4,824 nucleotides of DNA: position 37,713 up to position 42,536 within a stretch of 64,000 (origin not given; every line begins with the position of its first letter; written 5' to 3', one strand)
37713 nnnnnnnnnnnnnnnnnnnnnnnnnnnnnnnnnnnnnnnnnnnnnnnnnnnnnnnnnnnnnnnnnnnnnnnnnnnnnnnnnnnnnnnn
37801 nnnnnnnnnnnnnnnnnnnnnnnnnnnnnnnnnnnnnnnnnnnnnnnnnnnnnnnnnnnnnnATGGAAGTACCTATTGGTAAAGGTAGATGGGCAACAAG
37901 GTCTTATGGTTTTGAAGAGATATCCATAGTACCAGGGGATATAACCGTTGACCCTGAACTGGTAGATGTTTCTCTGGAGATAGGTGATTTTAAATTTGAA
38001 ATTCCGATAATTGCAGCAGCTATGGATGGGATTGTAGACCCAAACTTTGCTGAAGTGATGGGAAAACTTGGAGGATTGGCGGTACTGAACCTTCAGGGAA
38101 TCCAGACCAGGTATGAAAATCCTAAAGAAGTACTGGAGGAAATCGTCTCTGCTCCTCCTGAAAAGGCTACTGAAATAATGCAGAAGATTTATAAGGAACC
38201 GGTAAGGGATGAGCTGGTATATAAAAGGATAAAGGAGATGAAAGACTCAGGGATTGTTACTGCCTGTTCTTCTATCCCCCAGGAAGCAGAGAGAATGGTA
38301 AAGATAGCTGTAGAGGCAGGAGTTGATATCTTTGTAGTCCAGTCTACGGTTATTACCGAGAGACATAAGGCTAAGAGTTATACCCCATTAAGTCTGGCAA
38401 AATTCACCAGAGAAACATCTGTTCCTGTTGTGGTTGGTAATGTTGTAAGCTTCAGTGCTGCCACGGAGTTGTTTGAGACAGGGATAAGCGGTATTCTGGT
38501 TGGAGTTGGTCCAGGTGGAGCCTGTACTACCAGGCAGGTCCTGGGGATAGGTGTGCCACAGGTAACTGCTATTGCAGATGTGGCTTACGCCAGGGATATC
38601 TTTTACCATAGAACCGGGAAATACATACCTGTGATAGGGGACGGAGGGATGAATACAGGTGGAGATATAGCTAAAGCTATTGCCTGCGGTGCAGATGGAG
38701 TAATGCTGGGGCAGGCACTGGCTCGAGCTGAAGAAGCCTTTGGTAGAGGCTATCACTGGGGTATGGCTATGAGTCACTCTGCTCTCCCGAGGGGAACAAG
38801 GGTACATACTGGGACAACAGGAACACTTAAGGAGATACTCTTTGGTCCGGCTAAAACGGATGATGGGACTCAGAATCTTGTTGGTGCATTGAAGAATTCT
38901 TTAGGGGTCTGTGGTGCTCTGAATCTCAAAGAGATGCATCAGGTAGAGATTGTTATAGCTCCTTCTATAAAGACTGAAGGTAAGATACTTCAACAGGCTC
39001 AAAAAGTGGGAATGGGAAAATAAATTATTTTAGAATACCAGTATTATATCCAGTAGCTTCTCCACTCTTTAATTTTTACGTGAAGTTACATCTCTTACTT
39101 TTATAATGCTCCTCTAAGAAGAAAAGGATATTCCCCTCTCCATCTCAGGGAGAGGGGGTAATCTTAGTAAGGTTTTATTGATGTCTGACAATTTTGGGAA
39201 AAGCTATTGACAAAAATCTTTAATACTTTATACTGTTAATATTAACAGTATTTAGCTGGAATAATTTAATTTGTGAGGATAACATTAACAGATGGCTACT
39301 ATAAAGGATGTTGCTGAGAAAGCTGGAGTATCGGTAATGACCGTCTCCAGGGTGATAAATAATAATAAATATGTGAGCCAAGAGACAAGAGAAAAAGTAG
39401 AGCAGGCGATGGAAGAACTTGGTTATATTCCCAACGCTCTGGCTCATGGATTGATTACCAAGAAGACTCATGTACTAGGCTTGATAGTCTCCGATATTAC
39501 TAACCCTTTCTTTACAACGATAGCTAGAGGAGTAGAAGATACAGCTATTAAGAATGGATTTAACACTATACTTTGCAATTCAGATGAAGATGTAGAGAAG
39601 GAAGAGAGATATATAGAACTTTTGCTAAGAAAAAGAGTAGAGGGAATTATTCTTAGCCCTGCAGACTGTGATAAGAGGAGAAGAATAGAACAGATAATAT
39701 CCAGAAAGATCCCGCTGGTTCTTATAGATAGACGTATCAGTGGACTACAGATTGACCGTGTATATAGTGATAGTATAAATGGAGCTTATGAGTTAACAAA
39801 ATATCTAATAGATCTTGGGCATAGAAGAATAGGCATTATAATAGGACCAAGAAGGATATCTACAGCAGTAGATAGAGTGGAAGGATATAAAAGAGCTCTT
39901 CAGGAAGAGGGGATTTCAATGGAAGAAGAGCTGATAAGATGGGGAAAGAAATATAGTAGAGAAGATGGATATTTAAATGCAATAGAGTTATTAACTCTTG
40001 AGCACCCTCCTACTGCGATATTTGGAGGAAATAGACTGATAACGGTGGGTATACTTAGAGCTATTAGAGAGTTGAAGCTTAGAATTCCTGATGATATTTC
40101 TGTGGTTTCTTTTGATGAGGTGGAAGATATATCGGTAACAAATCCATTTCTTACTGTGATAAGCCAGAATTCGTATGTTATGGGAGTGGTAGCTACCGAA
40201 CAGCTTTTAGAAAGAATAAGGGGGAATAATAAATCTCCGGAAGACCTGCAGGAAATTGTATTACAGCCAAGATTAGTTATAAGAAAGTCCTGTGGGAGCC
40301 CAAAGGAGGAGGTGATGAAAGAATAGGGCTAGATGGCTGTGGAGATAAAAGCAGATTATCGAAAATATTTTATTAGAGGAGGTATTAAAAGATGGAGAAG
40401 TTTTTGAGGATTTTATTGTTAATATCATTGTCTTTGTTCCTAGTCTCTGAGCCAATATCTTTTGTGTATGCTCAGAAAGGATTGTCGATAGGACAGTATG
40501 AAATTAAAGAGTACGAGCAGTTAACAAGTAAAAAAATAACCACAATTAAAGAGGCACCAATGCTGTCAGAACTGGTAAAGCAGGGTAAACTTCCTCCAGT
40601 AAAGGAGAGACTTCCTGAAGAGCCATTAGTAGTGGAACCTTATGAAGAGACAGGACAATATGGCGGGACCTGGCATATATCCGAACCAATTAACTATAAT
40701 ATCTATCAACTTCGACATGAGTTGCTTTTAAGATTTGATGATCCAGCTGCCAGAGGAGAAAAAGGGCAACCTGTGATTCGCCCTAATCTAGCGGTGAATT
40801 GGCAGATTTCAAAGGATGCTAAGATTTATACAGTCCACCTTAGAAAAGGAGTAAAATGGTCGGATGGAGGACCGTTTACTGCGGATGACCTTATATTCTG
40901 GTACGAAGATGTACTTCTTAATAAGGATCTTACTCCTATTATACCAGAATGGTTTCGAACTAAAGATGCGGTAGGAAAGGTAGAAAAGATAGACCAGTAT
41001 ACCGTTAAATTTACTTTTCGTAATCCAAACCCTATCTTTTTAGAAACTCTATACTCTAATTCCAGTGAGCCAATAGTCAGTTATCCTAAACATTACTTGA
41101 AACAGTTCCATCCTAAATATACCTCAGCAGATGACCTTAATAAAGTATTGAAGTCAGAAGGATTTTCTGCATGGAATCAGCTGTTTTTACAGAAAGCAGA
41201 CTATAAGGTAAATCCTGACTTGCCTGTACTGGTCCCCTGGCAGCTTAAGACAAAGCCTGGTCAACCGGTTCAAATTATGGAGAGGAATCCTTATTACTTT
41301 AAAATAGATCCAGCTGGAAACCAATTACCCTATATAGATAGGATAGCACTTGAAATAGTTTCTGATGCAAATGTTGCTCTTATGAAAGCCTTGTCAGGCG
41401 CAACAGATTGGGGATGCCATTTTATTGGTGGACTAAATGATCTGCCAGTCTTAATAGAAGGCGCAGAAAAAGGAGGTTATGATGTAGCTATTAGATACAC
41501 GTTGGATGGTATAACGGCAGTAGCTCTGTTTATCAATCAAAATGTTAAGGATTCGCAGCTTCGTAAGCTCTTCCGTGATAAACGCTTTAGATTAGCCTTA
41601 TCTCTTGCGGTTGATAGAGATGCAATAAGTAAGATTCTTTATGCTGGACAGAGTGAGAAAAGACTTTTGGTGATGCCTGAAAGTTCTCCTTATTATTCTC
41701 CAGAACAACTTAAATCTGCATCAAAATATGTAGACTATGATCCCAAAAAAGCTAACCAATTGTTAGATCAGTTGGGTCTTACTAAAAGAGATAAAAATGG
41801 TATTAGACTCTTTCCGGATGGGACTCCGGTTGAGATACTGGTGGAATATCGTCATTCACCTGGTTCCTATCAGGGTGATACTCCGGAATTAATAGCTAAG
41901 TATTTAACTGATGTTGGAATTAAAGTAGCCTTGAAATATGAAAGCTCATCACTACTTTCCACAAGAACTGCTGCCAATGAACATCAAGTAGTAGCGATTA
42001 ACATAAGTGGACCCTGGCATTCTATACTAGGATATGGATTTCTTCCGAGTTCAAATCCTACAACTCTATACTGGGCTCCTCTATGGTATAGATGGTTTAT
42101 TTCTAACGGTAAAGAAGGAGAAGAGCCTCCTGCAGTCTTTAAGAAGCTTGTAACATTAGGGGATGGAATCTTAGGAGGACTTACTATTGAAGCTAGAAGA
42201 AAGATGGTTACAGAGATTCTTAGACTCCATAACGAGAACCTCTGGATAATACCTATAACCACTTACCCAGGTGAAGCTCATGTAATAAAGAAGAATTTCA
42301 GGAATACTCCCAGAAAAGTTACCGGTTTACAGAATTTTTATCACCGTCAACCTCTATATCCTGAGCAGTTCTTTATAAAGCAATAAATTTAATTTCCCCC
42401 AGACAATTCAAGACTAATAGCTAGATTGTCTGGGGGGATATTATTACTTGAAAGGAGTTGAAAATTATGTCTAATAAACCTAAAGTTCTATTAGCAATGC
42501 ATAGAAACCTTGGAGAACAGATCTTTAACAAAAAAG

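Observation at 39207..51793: LacI-controlled catabolic locus ending in an EtfAB plus FAD-linked oxidase (LctBCD-like) module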

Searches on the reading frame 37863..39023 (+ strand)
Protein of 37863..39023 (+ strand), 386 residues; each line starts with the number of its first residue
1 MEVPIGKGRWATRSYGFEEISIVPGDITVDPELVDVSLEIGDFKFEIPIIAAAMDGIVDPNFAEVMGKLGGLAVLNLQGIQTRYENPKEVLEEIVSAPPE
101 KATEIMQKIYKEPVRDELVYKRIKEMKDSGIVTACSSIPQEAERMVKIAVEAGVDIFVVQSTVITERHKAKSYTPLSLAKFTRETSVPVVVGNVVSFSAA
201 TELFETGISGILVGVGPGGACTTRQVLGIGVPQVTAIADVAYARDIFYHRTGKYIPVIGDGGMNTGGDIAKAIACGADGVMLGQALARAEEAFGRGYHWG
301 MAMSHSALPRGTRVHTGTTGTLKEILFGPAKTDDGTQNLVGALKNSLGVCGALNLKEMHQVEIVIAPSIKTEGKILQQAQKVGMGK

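Call 4: search_protein_families(library=pfam, proteins=[window:37863-39023:+])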
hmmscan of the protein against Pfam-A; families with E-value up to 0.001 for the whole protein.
window:37863-39023:+ (386 aa): 7 families
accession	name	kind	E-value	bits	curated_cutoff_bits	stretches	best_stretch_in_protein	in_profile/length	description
PF00478.31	IMPDH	-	1.4e-51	176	25.6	1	15-360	2-327/345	IMP dehydrogenase / GMP reductase domain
PF01070.24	FMN_dh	-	1.9e-13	50.6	24.9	1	163-294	195-313/350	FMN-dependent dehydrogenase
PF03060.21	NMO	-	8e-09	35.8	28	1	43-292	8-231/331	Nitronate monooxygenase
PF05690.20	ThiG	-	6.7e-06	26.1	23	1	254-292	175-213/247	Thiazole biosynthesis protein ThiG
PF01645.23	Glu_synthase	-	2e-05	24.4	20.4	1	216-285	239-306/369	Conserved region in glutamate synthase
PF01180.27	DHO_dh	-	0.00013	21.7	27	1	243-287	230-273/291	Dihydroorotate dehydrogenase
PF04131.20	NanE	-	0.00038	20.1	27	0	254-291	144-181/192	Putative N-acetylmannosamine-6-phosphate epimerase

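Call 74: search_protein_families(library=ncbifam, proteins=[window:37863-39023:+], max_evalue=1e-8)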
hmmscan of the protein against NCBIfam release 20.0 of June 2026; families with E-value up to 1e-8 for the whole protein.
window:37863-39023:+ (386 aa): 11 families
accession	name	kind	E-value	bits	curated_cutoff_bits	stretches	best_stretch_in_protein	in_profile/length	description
TIGR01304.1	IMP_DH_rel_2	equivalog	2.2e-133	445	342.1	1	3-365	1-365/365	GuaB3 family IMP dehydrogenase-related protein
TIGR01302.1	IMP_dehydrog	equivalog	3.1e-45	154.9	481.5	1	129-296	212-369/450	IMP dehydrogenase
NF005493.0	PRK07107.1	equivalog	2.3e-30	105.6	585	1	132-292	234-390/502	IMP dehydrogenase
NF005311.0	PRK06843.1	equivalog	3.8e-30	105.1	779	1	15-292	10-294/404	inosine 5-monophosphate dehydrogenase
NF005869.0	PRK07807.1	equivalog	1.6e-27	96.7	549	1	120-294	206-370/479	GuaB1 family IMP dehydrogenase-related protein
NF052358.1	GMPRedGuaB1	equivalog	7.8e-27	94.5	675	1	140-294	226-370/479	GMP reductase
TIGR01303.1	IMP_DH_rel_1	equivalog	6.2e-22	78.1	562.75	1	132-293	216-367/475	GuaB1 family IMP dehydrogenase-related protein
NF003966.0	PRK05458.1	equivalog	1.7e-21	76.9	344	1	122-365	78-316/327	GMP reductase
NF003470.0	PRK05096.1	equivalog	8.5e-20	71.2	397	1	188-360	153-329/347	GMP reductase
TIGR01306.1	GMP_reduct_2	equivalog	3.1e-19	69.7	465.65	1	121-297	73-241/321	GMP reductase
TIGR01305.1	GMP_reduct_1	equivalog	3.7e-17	62.3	492.15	1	189-295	153-253/343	GMP reductase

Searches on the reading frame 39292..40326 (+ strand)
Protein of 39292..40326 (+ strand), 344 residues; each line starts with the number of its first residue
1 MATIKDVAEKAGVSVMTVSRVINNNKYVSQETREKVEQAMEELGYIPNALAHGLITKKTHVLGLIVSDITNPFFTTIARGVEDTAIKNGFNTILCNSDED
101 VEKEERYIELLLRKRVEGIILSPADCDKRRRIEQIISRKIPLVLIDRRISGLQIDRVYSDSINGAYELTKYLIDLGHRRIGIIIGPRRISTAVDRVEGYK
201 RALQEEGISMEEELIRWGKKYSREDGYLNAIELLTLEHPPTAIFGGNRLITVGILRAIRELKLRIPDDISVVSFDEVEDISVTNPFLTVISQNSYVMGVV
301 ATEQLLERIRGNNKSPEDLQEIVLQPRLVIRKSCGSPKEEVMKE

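Call 3: search_protein_families(library=pfam, proteins=[window:39292-40326:+])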
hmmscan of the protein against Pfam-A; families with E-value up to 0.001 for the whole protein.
window:39292-40326:+ (344 aa): 5 families
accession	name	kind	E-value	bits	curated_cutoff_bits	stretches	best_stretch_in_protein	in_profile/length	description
PF00532.27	Peripla_BP_1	-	6e-35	121.5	22.2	1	59-320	1-272/281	Periplasmic binding proteins and sugar binding domain of LacI family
PF13377.12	Peripla_BP_3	-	4.8e-30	105.3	26.5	1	170-334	2-167/167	Periplasmic binding protein-like domain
PF00356.27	LacI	-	1.8e-26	92.1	27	1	3-48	1-46/46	Bacterial regulatory proteins, lacI family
PF13407.12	Peripla_BP_4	-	6.1e-21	75.6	35.1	1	63-262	2-206/258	Periplasmic binding protein domain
PF01381.28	HTH_3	-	0.0009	19.7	23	0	3-39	11-47/55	Helix-turn-helix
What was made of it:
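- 39292..40326 (+): LacI-family transcription regulator. Call 3: LacI HTH 92 bits plus Peripla_BP_1/3.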

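Call 6: search_protein_families(library=ncbifam, proteins=[window:39292-40326:+], max_evalue=0.00001)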
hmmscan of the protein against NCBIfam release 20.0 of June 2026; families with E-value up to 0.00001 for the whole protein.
window:39292-40326:+ (344 aa): 19 families
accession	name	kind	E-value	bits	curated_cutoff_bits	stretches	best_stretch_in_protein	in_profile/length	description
NF007979.0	PRK10703.1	equivalog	3.5e-79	266.4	501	1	1-335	1-332/341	HTH-type transcriptional repressor PurR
NF047341.1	lactose_RbsR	equivalog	2.6e-75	253.8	382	1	2-334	3-328/331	ribose utilization transcriptional repressor RbsR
NF007743.0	PRK10423.1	equivalog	5.8e-75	252.4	531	1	1-333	1-329/330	ribose operon transcriptional repressor RbsR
NF008269.0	PRK11041.1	equivalog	2.1e-69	234.2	436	1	1-337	9-340/342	DNA-binding transcriptional regulator CytR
TIGR01481.1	ccpA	equivalog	9.7e-66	222.4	442.35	1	3-330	4-325/330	catabolite control protein A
NF007075.0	PRK09526.1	subfamily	3e-63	213.9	340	1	2-340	6-337/358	LacI family DNA-binding transcriptional regulator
NF051853.1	TransRegUriRCory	equivalog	1.7e-62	211.4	550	1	2-331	1-321/327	transcriptional regulator UriR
NF008002.0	PRK10727.1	equivalog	2.6e-61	207.6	557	1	1-340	1-335/341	HTH-type transcriptional regulator GalR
NF007706.0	PRK10401.1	equivalog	5e-60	203.6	555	1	1-335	1-330/346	HTH-type transcriptional regulator GalS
NF007449.0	PRK10014.1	subfamily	2e-51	175.1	310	1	2-331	7-341/342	Mal regulon transcriptional regulator MalI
NF052440.1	TransRegGNTRPSEAE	equivalog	6.8e-48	163.4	400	1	2-332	6-331/333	HTH-type transcriptional regulator GntR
TIGR02417.1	fruct_sucro_rep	subfamily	1e-47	163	389.55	1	3-317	1-315/327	D-fructose-responsive transcription factor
NF008452.0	PRK11303.1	equivalog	1.7e-43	149.1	385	1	3-317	2-316/332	catabolite repressor/activator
NF047913.1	TransRegIdnR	equivalog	4.1e-40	138.1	500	1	3-315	7-315/331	DNA-binding transcriptional regulator IdnR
NF011563.0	PRK14987.1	equivalog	3e-37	128.6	433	1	4-319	8-319/331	gluconate operon transcriptional repressor GntR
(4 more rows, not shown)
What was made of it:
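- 39292..40326 (+): Call 6: no NCBIfam equivalog is reached.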

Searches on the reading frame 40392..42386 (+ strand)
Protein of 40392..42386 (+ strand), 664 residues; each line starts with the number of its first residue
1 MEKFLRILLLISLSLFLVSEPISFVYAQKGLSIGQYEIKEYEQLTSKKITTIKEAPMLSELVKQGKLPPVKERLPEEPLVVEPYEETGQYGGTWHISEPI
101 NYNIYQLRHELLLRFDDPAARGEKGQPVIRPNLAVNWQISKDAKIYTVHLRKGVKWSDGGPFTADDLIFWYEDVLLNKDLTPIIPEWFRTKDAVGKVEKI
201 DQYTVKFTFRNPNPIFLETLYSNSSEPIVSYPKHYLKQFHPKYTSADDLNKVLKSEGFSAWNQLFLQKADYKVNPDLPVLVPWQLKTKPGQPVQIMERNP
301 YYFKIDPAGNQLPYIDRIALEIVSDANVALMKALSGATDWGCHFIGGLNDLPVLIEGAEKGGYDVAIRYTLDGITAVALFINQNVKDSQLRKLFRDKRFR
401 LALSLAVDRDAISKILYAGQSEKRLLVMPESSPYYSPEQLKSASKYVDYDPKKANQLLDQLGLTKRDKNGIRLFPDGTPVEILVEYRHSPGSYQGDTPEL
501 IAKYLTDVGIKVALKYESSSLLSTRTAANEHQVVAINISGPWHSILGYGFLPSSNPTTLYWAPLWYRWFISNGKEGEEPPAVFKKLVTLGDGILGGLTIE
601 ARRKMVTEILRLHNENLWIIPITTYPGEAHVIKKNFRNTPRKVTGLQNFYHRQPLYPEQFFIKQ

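Call 3: search_protein_families(library=pfam, proteins=[window:40392-42386:+])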
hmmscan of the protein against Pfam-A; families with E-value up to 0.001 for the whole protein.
window:40392-42386:+ (664 aa): 1 family
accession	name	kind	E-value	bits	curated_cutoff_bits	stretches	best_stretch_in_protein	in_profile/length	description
PF00496.27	SBP_bac_5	-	5.6e-63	213.7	32.4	1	129-541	2-349/368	Bacterial extracellular solute-binding proteins, family 5 Middle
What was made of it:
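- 40392..42386 (+): Secreted family-5 solute-binding protein (664 aa). No permease genes are adjacent. Call 3: SBP_bac_5, 214 bits.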

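Call 6: search_protein_families(library=ncbifam, proteins=[window:40392-42386:+], max_evalue=0.00001)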
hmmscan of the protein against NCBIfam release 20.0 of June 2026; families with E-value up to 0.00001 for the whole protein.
window:40392-42386:+ (664 aa): 9 families
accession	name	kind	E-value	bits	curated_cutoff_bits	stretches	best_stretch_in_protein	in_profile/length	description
TIGR02294.1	nickel_nikA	equivalog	4e-28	98.2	393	2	128-220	47-135/501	nickel ABC transporter substrate-binding protein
NF045467.1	Opp4A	equivalog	1.1e-27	96.6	650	2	389-515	309-431/556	oligopeptide ABC transporter substrate-binding protein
NF047575.1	opine_bind_CntA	exception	7.8e-25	87.4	800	2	127-214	75-158/535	staphylopine-dependent metal ABC transporter substrate-binding lipoprotein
TIGR04028.1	SBP_KPN_01854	hypoth_equivalog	9.7e-22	77.2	468.5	2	129-220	44-134/509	TIGR04028 family ABC transporter substrate-binding protein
NF043070.1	DppA_dipep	equivalog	2.2e-17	62.8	1005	1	126-222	71-180/535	dipeptide ABC transporter periplasmic-binding protein DppA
NF011942.0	PRK15413.1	equivalog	6.1e-12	45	594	1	132-228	74-166/512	glutathione ABC transporter substrate-binding protein GsiB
NF011684.0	PRK15104.1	equivalog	1.9e-10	40.1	947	1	129-247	82-209/543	oligopeptide ABC transporter substrate-binding protein OppA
NF011689.0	PRK15109.1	equivalog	2.6e-10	39.6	560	0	382-526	301-425/547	ABC transporter substrate-binding protein SapA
NF007287.0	PRK09755.1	equivalog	1e-08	34.5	1098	1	125-178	72-125/535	ABC transporter substrate-binding protein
